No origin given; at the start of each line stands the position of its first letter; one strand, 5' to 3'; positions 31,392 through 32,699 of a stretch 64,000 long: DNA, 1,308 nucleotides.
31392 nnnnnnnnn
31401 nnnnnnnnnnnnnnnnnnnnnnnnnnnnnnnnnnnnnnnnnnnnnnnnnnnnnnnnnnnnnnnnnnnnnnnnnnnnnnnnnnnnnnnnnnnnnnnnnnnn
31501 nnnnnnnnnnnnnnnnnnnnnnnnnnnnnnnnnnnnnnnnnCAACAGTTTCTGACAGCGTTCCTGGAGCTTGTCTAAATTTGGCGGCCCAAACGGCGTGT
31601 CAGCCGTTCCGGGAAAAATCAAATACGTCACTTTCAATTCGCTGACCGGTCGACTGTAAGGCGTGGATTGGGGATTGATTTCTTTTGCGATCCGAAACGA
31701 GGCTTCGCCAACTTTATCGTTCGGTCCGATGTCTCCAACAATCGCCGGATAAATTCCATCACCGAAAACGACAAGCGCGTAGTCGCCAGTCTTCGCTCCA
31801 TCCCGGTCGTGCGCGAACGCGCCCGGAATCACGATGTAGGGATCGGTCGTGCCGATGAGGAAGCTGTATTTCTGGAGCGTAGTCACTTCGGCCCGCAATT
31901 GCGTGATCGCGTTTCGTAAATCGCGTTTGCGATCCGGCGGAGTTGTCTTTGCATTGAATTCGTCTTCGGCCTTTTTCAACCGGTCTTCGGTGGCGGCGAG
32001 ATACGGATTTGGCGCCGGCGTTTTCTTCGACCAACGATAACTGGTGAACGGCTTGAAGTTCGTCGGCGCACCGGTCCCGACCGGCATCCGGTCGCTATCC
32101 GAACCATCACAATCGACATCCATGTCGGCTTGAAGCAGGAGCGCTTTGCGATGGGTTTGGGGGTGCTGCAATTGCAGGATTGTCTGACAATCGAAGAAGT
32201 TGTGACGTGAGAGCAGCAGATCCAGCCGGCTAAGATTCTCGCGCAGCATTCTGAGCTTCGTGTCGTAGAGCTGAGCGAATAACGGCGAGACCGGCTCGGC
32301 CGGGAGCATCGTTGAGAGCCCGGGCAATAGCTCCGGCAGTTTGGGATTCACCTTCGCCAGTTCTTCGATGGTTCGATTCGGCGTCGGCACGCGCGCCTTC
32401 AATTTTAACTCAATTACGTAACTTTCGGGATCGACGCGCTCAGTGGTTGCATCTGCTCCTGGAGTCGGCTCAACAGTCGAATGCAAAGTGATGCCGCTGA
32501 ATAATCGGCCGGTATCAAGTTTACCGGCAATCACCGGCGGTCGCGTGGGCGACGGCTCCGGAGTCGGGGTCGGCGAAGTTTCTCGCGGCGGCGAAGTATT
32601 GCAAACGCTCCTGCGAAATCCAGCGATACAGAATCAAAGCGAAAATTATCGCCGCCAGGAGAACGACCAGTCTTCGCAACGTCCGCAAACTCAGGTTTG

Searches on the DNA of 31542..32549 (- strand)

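Call 84: search_rna_families(sources=[L027, L023, L011, L082], threshold=gathering)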
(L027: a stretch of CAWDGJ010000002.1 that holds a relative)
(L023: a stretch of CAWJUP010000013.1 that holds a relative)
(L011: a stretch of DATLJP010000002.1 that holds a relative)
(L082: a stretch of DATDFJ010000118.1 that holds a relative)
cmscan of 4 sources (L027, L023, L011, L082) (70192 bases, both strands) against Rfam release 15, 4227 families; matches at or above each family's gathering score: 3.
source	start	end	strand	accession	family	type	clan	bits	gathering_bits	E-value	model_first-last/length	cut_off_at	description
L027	14841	14911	-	RF00005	tRNA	Gene; tRNA;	CL00001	62.3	29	4.6e-11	1-71/71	no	tRNA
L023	13249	13319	+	RF00005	tRNA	Gene; tRNA;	CL00001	62.3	29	4.6e-11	1-71/71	no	tRNA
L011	11235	11305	+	RF00005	tRNA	Gene; tRNA;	CL00001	62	29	5.6e-11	1-71/71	no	tRNA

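Call 88: build_rna_model(alignment_id=A8)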
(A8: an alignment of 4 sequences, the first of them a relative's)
Model R1 built from alignment A8 (4 sequences, 117 columns); structure: RNAalifold consensus.
model positions 111; base pairs 25; branch points 1; effective number of sequences 1.64; information 0.59 bits per position. Calibrated on 0.2 Mb of random sequence (short: E-values are rough).
structure used (alignment columns):
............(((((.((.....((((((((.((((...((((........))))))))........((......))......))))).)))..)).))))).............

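Call 89: search_with_rna_model(model_id=R1, sources=[window, L001, L002, L003, L004, L005, L006, L008, L009, L010, L011, L012, L013, L014, L015, L016, L017, L018, L019, L020, L021, L022, L023, L024, L025, L026, L027, L028, L029, L030, L031, L032, L033, L034, L035, L036, L037, L038, L039, L040, L041, L042, L043, L044, L045, L046, L047, L048, L049, L050, L051, L052, L053, L054, L055, L056, L057, L058, L059, L060, L061, L062, L063, L064, L065, L066, L067, L068, L069, L070, L071, L072, L073, L074, L075, L076, L077, L078, L079, L080, L081, L082, L083, L084, L085, L088, L089, L093, L095, L098, L099, L100, L101, L103, L104, L105, L107, L110, L112], max_evalue=0.1)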
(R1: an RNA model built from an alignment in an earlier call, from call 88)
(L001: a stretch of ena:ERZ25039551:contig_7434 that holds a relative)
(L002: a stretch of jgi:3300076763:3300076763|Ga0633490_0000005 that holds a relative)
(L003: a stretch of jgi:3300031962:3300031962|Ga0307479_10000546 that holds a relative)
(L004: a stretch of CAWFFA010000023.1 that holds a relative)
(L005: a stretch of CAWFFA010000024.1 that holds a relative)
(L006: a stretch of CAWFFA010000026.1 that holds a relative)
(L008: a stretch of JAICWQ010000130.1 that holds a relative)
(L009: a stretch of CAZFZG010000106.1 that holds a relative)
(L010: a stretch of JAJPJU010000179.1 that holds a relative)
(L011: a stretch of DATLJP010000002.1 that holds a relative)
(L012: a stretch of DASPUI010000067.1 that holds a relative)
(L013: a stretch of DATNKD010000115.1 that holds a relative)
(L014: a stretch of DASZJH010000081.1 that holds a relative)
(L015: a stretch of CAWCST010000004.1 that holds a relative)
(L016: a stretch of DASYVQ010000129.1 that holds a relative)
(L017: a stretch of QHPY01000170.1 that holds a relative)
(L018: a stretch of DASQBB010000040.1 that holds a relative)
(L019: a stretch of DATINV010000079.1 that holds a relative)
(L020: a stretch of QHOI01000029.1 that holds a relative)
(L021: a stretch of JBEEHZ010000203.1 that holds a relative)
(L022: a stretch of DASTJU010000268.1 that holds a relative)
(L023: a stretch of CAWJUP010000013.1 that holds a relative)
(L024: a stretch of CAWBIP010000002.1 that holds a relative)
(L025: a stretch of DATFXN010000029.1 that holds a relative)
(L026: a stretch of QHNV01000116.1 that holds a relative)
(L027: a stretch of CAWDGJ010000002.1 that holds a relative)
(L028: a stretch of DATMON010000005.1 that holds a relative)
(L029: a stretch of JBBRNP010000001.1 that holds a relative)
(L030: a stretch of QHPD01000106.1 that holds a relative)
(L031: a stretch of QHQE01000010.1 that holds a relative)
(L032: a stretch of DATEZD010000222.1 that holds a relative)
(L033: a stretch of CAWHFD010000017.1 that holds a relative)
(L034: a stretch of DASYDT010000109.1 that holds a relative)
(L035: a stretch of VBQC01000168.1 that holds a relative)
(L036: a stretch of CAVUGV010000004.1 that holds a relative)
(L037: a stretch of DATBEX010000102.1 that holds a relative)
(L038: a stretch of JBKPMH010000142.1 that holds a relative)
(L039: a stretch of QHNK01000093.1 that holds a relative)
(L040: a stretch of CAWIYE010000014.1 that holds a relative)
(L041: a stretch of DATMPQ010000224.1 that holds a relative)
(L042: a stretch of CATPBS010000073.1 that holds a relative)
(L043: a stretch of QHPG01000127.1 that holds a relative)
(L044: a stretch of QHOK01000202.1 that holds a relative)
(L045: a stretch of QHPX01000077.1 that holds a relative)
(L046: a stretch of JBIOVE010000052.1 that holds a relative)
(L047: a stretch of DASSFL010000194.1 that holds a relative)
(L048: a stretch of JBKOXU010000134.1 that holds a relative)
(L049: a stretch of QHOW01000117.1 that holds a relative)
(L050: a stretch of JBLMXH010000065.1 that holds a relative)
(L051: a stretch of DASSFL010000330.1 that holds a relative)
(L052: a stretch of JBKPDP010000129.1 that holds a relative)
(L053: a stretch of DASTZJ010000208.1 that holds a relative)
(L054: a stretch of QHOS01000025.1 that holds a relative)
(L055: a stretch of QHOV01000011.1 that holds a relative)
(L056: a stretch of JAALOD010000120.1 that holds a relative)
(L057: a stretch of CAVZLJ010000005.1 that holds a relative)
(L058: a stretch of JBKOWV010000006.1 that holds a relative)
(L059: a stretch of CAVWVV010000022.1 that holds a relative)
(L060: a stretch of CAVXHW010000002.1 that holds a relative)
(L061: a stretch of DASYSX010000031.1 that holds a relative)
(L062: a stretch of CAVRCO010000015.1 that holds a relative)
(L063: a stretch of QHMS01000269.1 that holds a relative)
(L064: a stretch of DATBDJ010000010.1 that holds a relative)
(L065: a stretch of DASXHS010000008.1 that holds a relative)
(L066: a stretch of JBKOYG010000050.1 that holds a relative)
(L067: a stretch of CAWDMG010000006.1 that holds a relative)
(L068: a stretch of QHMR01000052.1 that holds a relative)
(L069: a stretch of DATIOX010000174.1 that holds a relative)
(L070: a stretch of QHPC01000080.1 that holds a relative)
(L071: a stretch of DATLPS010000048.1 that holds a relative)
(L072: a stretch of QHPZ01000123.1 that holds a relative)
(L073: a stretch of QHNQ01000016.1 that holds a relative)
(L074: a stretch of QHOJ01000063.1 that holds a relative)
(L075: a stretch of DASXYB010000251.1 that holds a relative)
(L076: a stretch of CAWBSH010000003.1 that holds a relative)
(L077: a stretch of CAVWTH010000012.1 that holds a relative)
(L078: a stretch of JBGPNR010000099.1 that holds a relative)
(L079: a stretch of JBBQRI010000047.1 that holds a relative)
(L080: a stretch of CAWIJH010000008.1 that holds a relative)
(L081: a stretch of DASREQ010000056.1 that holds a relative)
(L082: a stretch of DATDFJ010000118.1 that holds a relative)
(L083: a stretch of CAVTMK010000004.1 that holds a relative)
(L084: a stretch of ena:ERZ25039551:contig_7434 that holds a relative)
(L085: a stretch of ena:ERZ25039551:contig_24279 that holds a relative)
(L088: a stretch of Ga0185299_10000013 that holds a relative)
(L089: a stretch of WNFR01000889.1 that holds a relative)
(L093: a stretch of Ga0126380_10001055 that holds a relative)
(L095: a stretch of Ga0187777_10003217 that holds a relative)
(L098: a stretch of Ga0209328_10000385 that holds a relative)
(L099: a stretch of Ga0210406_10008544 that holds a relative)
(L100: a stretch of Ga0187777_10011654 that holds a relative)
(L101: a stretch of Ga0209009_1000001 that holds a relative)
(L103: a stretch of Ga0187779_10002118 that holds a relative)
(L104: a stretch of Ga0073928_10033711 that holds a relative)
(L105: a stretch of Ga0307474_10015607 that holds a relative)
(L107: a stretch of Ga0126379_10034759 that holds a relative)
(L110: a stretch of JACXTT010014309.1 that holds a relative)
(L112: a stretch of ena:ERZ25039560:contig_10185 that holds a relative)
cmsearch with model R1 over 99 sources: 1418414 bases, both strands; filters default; matches with E-value up to 0.1: 10.
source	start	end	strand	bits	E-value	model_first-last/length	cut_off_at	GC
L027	11964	12074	+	118.8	9.5e-28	1-111/111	no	0.55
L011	13424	13534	-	115.4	7.6e-27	1-111/111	no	0.51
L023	15500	15610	-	112.9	3.3e-26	1-111/111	no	0.5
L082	3491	3590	+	88.1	1e-19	1-111/111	no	0.59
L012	649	768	-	42.1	1.2e-07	1-111/111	no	0.46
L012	1824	1942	-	31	9e-05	1-111/111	no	0.49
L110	9423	9509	-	28.8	0.00036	1-111/111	no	0.55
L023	14986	15121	-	28.3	0.00046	1-111/111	no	0.53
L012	2427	2562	-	25.8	0.0021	1-111/111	no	0.51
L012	252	390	-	21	0.038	1-111/111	no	0.48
